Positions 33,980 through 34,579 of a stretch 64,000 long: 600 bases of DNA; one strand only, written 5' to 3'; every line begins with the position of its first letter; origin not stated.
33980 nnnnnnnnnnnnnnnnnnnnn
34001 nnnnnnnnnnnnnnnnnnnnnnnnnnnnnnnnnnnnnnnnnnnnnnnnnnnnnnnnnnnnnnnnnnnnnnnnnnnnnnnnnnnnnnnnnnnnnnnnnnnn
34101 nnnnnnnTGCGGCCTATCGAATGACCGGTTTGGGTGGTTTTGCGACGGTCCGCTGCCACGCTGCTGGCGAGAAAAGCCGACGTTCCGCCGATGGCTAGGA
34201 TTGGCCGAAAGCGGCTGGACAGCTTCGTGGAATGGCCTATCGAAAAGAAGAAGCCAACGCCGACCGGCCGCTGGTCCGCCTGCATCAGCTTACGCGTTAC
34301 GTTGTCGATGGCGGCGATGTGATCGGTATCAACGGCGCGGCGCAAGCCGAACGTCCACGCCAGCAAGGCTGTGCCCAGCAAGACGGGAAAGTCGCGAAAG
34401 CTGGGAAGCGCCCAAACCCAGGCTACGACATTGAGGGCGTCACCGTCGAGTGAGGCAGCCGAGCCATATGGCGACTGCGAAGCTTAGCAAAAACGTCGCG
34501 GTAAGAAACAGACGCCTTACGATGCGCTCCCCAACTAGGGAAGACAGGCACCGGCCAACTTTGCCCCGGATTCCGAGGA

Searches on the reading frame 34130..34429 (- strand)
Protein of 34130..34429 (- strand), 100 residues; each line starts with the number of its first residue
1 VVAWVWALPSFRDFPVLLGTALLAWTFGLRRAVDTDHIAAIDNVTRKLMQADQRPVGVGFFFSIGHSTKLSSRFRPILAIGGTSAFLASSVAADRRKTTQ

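Call 119: search_protein_families(library=pfam, proteins=[window:34130-34429:-], max_evalue=0.01)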
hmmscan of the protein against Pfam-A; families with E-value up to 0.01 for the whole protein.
seq(100 aa): 1 family
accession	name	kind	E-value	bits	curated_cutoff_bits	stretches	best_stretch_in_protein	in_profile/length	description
PF03824.22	NicO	-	8.5e-20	71.7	27.7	1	18-68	2-52/287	High-affinity nickel-transport protein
